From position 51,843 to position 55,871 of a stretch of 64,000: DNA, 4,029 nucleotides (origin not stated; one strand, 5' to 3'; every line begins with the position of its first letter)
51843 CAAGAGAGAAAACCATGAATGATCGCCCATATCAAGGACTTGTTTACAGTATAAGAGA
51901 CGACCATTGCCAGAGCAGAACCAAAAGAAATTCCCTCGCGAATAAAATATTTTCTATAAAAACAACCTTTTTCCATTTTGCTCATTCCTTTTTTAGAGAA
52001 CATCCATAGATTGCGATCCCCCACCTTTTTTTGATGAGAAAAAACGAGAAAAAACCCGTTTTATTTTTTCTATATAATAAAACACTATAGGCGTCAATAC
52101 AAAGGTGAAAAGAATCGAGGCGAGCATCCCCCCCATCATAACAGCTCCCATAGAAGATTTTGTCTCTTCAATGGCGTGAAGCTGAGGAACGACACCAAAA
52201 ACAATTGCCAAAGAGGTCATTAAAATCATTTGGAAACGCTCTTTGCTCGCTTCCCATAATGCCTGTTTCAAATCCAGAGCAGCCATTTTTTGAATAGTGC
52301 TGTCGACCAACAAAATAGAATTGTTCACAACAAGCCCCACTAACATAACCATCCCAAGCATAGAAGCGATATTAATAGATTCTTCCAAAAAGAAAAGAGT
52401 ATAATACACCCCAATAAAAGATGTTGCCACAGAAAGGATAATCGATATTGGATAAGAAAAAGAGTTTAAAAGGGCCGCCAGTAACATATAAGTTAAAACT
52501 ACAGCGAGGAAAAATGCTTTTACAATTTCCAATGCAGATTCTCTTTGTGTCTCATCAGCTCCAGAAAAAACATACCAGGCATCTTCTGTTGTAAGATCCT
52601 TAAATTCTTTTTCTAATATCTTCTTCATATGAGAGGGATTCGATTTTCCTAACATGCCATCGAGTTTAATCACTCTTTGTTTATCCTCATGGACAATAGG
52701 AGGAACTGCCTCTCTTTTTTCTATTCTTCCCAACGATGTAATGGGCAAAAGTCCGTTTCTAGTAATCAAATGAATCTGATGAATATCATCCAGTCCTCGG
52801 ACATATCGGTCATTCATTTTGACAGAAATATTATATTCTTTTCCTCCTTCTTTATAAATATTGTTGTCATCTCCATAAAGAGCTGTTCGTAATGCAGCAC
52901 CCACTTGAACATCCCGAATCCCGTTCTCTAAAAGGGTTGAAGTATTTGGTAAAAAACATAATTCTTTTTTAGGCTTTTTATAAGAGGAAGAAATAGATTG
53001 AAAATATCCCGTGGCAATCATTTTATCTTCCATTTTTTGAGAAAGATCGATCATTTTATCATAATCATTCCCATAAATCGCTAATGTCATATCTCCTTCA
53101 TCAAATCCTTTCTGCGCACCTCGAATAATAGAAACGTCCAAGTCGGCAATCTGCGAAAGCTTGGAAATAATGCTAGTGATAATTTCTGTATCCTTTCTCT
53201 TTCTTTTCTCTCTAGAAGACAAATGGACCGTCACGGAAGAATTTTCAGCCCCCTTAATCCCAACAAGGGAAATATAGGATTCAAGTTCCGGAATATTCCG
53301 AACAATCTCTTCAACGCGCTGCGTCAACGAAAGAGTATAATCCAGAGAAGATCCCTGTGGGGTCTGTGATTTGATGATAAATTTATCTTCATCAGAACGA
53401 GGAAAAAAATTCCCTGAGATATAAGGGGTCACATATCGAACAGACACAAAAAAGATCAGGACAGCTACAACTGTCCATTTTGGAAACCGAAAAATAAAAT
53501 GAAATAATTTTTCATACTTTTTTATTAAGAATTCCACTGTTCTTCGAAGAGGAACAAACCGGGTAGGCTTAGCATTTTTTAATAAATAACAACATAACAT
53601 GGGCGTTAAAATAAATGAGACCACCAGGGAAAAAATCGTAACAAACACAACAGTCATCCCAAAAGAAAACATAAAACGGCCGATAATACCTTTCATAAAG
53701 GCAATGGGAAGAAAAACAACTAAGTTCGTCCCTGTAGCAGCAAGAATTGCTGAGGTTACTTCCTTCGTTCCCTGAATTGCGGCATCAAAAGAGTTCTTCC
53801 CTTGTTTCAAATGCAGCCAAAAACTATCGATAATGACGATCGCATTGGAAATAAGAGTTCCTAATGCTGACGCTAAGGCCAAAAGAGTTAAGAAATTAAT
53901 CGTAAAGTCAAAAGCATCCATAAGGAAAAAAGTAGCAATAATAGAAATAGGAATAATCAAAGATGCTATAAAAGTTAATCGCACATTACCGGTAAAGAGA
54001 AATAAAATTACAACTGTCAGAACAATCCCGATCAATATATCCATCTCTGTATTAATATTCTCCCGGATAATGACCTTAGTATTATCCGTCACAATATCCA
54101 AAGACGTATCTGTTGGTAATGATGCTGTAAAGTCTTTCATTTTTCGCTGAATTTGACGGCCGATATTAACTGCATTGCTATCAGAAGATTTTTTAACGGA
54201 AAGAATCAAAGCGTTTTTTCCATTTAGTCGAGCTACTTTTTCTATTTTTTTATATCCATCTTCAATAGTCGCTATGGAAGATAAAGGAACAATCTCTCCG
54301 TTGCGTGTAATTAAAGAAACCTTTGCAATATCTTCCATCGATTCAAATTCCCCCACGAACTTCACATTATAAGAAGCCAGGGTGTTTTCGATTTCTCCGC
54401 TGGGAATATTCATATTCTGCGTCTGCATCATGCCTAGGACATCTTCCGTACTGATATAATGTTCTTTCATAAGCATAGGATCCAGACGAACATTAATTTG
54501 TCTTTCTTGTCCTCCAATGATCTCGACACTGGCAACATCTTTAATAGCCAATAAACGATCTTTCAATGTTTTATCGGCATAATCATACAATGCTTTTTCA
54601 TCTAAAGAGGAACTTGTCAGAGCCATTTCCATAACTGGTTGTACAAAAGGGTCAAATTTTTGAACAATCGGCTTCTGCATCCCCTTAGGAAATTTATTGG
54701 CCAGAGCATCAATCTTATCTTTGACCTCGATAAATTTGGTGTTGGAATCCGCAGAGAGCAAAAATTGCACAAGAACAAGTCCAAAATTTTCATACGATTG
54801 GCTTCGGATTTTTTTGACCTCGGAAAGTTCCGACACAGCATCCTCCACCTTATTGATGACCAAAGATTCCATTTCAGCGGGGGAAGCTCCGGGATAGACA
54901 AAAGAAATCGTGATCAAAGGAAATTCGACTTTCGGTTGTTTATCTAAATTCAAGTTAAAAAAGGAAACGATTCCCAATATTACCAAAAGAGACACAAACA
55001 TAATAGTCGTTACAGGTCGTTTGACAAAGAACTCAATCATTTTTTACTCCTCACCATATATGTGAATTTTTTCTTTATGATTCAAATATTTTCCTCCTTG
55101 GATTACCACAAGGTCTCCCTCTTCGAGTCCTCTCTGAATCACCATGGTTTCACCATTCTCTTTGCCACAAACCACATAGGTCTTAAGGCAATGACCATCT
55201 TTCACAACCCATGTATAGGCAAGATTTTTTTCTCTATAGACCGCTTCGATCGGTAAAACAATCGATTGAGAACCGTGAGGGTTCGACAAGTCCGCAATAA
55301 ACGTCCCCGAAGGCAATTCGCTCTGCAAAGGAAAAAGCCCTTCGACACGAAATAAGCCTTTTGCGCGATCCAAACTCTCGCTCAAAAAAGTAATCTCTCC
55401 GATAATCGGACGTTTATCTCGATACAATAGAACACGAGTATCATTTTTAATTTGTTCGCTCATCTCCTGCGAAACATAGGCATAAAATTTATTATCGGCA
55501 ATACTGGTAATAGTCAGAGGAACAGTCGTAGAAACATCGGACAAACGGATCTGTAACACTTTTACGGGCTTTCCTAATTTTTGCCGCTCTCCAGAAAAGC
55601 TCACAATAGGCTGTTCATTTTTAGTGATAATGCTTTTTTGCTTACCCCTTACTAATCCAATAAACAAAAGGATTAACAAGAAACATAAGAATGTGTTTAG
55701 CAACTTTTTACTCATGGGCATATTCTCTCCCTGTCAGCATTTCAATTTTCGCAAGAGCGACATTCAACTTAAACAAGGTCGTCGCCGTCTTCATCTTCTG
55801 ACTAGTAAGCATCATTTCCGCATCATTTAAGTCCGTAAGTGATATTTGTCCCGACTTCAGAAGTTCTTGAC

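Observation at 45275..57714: A TetR/TolC/MFP/RND pump and an NHLP-type C39 bacteriocin exporter fused in one 12.4 kb gene string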

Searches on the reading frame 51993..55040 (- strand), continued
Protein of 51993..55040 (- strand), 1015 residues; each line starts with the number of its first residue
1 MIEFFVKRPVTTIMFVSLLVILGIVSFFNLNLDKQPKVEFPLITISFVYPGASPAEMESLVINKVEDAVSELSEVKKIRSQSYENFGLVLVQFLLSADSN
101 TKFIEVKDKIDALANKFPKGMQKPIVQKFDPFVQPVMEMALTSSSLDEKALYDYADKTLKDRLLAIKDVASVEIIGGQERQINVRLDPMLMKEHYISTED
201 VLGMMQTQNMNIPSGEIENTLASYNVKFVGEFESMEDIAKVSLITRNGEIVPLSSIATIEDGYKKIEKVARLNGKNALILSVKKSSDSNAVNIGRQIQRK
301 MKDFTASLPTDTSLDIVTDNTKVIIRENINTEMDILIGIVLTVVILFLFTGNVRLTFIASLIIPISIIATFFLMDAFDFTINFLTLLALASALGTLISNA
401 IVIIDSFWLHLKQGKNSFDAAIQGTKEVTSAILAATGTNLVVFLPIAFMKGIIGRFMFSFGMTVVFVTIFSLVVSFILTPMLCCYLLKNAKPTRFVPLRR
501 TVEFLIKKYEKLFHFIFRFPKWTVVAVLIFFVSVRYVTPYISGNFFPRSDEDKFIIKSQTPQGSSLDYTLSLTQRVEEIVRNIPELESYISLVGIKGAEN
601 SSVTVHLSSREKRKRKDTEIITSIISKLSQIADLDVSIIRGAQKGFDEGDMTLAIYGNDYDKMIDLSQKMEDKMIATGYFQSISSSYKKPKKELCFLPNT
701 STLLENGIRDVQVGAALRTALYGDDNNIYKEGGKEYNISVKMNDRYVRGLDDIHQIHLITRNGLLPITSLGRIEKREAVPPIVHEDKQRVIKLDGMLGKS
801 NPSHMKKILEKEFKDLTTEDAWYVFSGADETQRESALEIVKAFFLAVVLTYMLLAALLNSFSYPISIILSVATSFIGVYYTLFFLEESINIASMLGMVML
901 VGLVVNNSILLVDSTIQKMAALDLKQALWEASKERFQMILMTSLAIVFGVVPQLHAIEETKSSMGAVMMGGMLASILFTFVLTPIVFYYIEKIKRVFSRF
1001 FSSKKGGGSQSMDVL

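Call 31: find_encoding_contigs(protein=P0063, flank=10000, max_places=2)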
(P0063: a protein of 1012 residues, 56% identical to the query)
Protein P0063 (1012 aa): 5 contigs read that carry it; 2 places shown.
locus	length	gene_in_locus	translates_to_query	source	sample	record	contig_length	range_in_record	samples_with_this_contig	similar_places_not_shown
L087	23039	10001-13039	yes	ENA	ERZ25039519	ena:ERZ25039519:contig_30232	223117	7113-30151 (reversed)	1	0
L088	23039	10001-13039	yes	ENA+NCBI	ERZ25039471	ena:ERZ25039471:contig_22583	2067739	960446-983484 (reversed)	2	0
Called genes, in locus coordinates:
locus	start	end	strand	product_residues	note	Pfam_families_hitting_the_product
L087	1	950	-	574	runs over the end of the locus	PF02985:HEAT (faint), PF13513:HEAT_EZ (faint), PF13646:HEAT_2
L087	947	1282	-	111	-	PF11969:DcpS_C, PF01230:HIT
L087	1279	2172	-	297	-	PF03690:MYG1_exonuc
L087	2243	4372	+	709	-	-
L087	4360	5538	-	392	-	PF06727:DUF1207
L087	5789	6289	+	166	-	PF00583:Acetyltransf_1, PF13673:Acetyltransf_10 (weak), PF13508:Acetyltransf_7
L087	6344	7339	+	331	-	PF00383:dCMP_cyt_deam_1, PF14437:MafB19-deam (faint)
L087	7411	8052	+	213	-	-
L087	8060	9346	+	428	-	PF02321:OEP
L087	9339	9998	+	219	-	PF25989:YknX_C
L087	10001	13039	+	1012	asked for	PF00873:ACR_tran, PF03176:MMPL (faint)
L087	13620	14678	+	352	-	PF00589:Phage_integrase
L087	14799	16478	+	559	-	PF00749:tRNA-synt_1c, PF03950:tRNA-synt_1c_C, PF20974:tRNA-synt_1c_C2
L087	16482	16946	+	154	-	PF13404:HTH_AsnC-type, PF13412:HTH_24, PF01037:AsnC_trans_reg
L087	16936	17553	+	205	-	PF01810:LysE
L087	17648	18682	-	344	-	-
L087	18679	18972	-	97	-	-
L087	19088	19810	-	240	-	-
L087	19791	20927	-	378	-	PF24624:Int_N (faint), PF00589:Phage_integrase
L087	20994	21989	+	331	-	-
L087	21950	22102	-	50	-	-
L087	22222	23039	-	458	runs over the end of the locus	PF20042:DUF6444, PF13005:zf-IS66 (weak), PF03050:DDE_Tnp_IS66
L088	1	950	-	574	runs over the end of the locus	PF02985:HEAT (faint), PF13513:HEAT_EZ (faint), PF13646:HEAT_2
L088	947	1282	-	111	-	PF11969:DcpS_C, PF01230:HIT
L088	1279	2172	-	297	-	PF03690:MYG1_exonuc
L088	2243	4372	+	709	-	-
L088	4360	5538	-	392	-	PF06727:DUF1207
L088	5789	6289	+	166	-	PF00583:Acetyltransf_1, PF13673:Acetyltransf_10 (weak), PF13508:Acetyltransf_7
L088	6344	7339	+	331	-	PF00383:dCMP_cyt_deam_1, PF14437:MafB19-deam (weak)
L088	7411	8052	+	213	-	-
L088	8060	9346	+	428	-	PF02321:OEP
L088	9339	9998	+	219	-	PF25989:YknX_C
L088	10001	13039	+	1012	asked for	PF00873:ACR_tran, PF03176:MMPL (faint)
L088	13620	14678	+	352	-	PF00589:Phage_integrase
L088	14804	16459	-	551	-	PF02878:PGM_PMM_I, PF02879:PGM_PMM_II, PF02880:PGM_PMM_III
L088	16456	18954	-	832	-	PF11897:DUF3417, PF00343:Phosphorylase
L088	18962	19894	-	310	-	PF01145:Band_7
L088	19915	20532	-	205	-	PF00702:Hydrolase, PF13419:HAD_2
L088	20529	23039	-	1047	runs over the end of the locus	PF00690:Cation_ATPase_N, PF00122:E1-E2_ATPase, PF00702:Hydrolase, PF11154:DUF2934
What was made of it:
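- L087/L088 (56%, with tetR) is followed by an integrase gene (call 31).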

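Call 32: find_encoding_contigs(protein=P0059, flank=10000, max_places=2)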
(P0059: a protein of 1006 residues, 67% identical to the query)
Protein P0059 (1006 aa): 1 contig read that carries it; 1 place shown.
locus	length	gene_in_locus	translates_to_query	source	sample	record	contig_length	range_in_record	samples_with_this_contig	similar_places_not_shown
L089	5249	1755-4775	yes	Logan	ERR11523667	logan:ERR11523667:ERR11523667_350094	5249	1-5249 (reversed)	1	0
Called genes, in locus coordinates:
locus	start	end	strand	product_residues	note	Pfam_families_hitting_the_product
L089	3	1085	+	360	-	?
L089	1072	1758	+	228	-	PF25967:RND-MFP_C, PF25989:YknX_C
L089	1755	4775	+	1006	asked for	PF00873:ACR_tran, PF03176:MMPL (faint)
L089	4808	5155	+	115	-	-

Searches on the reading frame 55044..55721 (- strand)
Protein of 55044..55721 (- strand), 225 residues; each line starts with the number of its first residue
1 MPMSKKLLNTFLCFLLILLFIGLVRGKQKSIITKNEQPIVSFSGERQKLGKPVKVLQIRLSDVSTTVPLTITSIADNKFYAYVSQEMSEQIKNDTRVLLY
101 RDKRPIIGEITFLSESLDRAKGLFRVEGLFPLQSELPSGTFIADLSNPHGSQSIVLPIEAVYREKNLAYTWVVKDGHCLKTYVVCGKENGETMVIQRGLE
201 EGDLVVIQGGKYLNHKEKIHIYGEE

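Call 4: search_protein_families(library=ncbifam, proteins=[window:55044-55721:-], max_evalue=0.01)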
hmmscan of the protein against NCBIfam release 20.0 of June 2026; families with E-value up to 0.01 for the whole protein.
window:55044-55721:- (225 aa): 6 families
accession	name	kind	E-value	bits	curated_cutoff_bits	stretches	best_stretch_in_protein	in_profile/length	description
TIGR01730.1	RND_mfp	subfamily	2.6e-17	62.8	94.9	1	69-220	163-320/322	efflux RND transporter periplasmic adaptor subunit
TIGR00999.1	8a0102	subfamily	2.4e-08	33.4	319.3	1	67-210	119-267/271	CzcB/NccB family metal efflux transporter periplasmic adaptor subunit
NF008589.1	PRK11556.1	equivalog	0.00022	20.3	391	1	152-221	317-387/392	MdtA/MuxA family multidrug efflux RND transporter periplasmic adaptor subunit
NF000272.2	OqxA_adapt_sub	exception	0.0021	17.1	835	1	102-209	256-366/391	multidrug efflux RND transporter periplasmic adaptor subunit OqxA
NF038010.1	ABC_adapt_DarC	equivalog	0.0027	16.5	450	1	152-219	344-414/417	darobactin export ABC transporter periplasmic adaptor subunit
NF033138.2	RND-peri-MexC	equivalog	0.0095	15.1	625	0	108-219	254-369/375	MexC family multidrug efflux RND transporter periplasmic adaptor subunit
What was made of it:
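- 55044..55721 (-): Short periplasmic adaptor (225 aa) of the RND pump: a membrane anchor, a beta-barrel and a membrane-proximal domain only. It matches only positions 163-320 of the 322 in TIGR01730 (call 4).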

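Call 5: search_protein_families(library=pfam, proteins=[window:55044-55721:-], max_evalue=0.01)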
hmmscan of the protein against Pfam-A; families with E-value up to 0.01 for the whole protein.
window:55044-55721:- (225 aa): 0 families

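Call 27: find_homologous_proteins(query=window:55044-55721:-, max_evalue=0.00001)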
Query window:55044-55721:- (225 aa): 1 proteins with E <= 0.00001 among 192 candidates.
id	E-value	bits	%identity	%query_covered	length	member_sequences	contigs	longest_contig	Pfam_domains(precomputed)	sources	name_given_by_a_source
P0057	1.0e-141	488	100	99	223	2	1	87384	PF25989.1,PF25967.1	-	-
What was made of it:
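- Tried and rejected: A word-index search with the short MFP found only itself (call 27).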

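Call 33: search_protein_representatives(protein=window:55044-55721:-)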
Query: 225 residues. Proteins with E-value up to 0.001 (for the whole library): 533; up to 1e-10: 88; up to 1e-30: 3. The best 150 are listed.
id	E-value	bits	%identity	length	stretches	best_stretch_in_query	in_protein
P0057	3.2e-142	487.8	100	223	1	3-225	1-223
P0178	3.8e-37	144.4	35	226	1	9-221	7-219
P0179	3.5e-35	138.0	35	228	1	1-222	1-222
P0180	4.5e-25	105.0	29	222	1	8-221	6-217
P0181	8.0e-21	91.1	27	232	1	14-225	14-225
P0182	2.5e-19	86.2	27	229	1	3-221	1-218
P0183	2.8e-19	86.1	26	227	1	6-221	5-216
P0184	5.7e-19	85.1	25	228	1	11-221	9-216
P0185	9.8e-18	81.0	25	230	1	6-224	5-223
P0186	2.2e-17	79.9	27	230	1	9-225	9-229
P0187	7.1e-17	78.2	28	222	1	11-212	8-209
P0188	1.1e-16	77.6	28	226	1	12-219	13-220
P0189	1.1e-16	77.6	30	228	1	10-222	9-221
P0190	7.2e-16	74.9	27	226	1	7-213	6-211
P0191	8.6e-16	74.7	27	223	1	9-221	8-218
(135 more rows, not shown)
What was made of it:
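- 55044..55721 (-): More than 100 clusters of 217-241 aa align with it end to end (call 33).
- Tried and rejected: The exhaustive phmmer search was needed to find relatives (call 33).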

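Call 55: search_protein_families(library=pfam, proteins=[window:55044-55721:-], max_evalue=1)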
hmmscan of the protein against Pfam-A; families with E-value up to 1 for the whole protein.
window:55044-55721:- (225 aa): 1 family
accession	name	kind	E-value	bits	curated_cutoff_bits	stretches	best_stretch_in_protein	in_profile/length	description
PF13437.12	HlyD_3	-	0.035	15.3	22.2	1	69-127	28-90/106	HlyD family secretion protein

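Call 69: predict_structure(alignment_id=A5)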
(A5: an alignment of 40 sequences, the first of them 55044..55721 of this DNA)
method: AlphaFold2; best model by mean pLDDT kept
length: 225 residues; sequences in the alignment: 40
mean_pLDDT: 93.4   pTM: 0.73
mean pLDDT of the five models: 93.4, 93.3, 93.2, 92.6, 91.8
residues with pLDDT >= 90: 180; 70-90: 39; 50-70: 6; < 50: 0
segments of 3 or more residues with pLDDT < 50: none
pLDDT, mean of each block of 10 residues (from residue 1): 81 97 97 86 89 97 89 94 94 91 94 96 97 90 84 94 97 98 94 96 98 97 96
secondary structure, 60 per line:
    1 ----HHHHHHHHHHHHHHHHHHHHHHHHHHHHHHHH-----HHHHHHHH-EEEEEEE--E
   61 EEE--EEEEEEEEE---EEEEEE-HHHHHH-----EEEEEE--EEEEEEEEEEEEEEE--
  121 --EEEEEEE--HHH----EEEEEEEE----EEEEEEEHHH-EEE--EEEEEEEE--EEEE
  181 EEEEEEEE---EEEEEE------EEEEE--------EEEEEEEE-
elements in order: H5-36 H42-49 E51-57 E60-63 E66-74 E78-83 H85-90 E96-101 E104-118 E123-129 E139-146 E151-157 E162-164 E167-174 E177-188 E192-197 E204-208 E217-224
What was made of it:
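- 55044..55721 (-): The AF2 model has pLDDT 93.4 and shows no hairpin or lipoyl domain (call 69).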

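Call 72: fold_search(model_id=the predicted structure, library=pdb)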
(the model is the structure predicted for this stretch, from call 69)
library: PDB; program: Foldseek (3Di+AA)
matches with E <= 10: 1209; with E <= 0.001: 35
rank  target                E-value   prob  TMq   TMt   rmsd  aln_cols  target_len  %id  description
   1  9tg4_D                4.0e-09  1.00  0.53  0.36   3.8       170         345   22  Structure of the YbjP lipoprotein bound to the AcrABZ-TolC efflux pump (released 2026-04-08)
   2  4kku_C                4.2e-09  1.00  0.54  0.47   6.9       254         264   12  Structure of BesA (Selenomethinone derivative - P212121) (released 2013-07-10)
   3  4kkt_C                4.4e-09  1.00  0.54  0.48   6.8       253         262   13  Crystal Structure of BesA (P21 form) (released 2013-07-10)
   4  4kks                  5.7e-09  1.00  0.52  0.44   6.8       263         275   12  Crystal Structure of BesA (C2 form) (released 2013-07-10)
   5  9tg4_F                7.1e-09  1.00  0.55  0.38   3.3       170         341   21  Structure of the YbjP lipoprotein bound to the AcrABZ-TolC efflux pump (released 2026-04-08)
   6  4kkt_A                7.8e-09  1.00  0.53  0.47   6.7       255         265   13  Crystal Structure of BesA (P21 form) (released 2013-07-10)
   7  4kkt_D                8.3e-09  1.00  0.53  0.46   6.9       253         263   13  Crystal Structure of BesA (P21 form) (released 2013-07-10)
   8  4kkt_B                8.7e-09  1.00  0.53  0.47   6.8       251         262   13  Crystal Structure of BesA (P21 form) (released 2013-07-10)
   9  9tg4_H                2.1e-08  1.00  0.55  0.37   3.6       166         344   20  Structure of the YbjP lipoprotein bound to the AcrABZ-TolC efflux pump (released 2026-04-08)
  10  4kku_A                3.2e-08  1.00  0.53  0.46   6.7       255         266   13  Structure of BesA (Selenomethinone derivative - P212121) (released 2013-07-10)
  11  4kku_B                3.4e-08  1.00  0.53  0.46   6.7       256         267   13  Structure of BesA (Selenomethinone derivative - P212121) (released 2013-07-10)
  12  6iok_L                5.5e-08  1.00  0.49  0.35   4.3       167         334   19  Cryo-EM structure of multidrug efflux pump MexAB-OprM (0 degree state) (released 2019-04-03)
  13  6iok_J                5.8e-08  1.00  0.51  0.36   4.2       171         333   17  Cryo-EM structure of multidrug efflux pump MexAB-OprM (0 degree state) (released 2019-04-03)
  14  6iol_K                8.3e-08  1.00  0.53  0.37   3.6       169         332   19  Cryo-EM structure of multidrug efflux pump MexAB-OprM (60 degree state) (released 2019-04-03)
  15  9j3d_D                9.8e-08  1.00  0.47  0.33   4.5       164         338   21  Cryo-EM structure of TMexCD1-TOprJ1 (released 2025-08-13)
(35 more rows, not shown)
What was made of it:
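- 55044..55721 (-): It superposes on the beta-barrel and MP domains of AcrA/MexA over about 170 columns, and on BesA (call 72).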
